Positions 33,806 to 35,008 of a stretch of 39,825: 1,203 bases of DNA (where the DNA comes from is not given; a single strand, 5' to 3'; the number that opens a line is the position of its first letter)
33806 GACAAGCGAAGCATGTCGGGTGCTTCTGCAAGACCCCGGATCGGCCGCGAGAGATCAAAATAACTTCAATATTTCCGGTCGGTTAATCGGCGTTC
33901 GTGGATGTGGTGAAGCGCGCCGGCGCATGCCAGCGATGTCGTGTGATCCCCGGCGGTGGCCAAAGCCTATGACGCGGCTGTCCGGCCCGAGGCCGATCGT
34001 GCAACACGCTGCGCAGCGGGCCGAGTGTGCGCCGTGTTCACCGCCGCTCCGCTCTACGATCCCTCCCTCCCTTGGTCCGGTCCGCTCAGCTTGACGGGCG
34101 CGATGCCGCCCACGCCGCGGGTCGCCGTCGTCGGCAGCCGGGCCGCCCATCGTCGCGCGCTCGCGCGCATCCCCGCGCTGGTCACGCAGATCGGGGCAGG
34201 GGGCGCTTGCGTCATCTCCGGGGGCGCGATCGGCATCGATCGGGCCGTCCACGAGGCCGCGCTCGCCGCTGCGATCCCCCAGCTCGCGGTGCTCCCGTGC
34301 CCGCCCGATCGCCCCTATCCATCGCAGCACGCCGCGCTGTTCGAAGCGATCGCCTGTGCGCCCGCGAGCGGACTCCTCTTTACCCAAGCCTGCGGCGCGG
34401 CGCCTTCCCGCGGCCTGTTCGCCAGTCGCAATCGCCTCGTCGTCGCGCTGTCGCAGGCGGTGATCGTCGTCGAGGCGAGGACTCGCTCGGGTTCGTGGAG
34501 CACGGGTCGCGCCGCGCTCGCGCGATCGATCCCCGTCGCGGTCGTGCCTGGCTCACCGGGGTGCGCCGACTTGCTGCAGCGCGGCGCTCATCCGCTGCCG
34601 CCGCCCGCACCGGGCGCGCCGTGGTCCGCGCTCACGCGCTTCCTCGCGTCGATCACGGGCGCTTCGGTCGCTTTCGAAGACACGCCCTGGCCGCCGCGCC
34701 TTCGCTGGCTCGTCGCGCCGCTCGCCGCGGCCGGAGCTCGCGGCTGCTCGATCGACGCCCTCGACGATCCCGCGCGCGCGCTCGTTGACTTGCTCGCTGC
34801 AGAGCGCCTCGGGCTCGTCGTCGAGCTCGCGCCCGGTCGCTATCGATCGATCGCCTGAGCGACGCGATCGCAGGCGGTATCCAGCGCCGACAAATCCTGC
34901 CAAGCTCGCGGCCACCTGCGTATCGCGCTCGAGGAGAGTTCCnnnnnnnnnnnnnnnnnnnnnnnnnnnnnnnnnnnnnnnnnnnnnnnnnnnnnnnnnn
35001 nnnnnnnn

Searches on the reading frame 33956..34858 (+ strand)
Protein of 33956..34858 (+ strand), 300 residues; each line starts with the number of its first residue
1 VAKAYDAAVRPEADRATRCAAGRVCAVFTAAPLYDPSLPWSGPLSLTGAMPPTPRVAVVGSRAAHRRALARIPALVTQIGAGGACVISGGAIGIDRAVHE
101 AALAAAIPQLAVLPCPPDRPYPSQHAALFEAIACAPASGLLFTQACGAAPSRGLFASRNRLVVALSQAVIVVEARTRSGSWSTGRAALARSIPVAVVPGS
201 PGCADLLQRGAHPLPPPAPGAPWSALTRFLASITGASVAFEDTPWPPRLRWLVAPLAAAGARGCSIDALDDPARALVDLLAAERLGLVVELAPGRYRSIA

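Call 65: search_protein_families(library=ncbifam, proteins=[window:33956-34858:+], max_evalue=0.01)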
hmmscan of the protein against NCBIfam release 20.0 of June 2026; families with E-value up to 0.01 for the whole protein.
window:33956-34858:+ (300 aa): 2 families
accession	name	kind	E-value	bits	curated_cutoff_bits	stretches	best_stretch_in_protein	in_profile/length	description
TIGR00732.1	dprA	equivalog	2.5e-34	118.4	191.15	1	53-212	44-208/220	DNA-processing protein DprA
NF008007.0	PRK10736.1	equivalog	4.1e-20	72.3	495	1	54-204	108-257/374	DNA-protecting protein DprA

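Call 66: search_protein_families(library=pfam, proteins=[window:33956-34858:+], max_evalue=0.01)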
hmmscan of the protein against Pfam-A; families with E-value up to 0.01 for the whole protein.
window:33956-34858:+ (300 aa): 3 families
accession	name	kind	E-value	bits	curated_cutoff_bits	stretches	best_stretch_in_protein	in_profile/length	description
PF02481.21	DNA_processg_A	-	2.3e-36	125.4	29.6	1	53-203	44-199/212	DNA recombination-mediator protein A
PF18306.6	LDcluster4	-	0.0017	18.4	26.3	0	55-105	3-54/151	SLOG cluster4 family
PF10686.14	YAcAr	-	0.0083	16.4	28.2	0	54-113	1-60/66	YspA, cpYpsA-related SLOG family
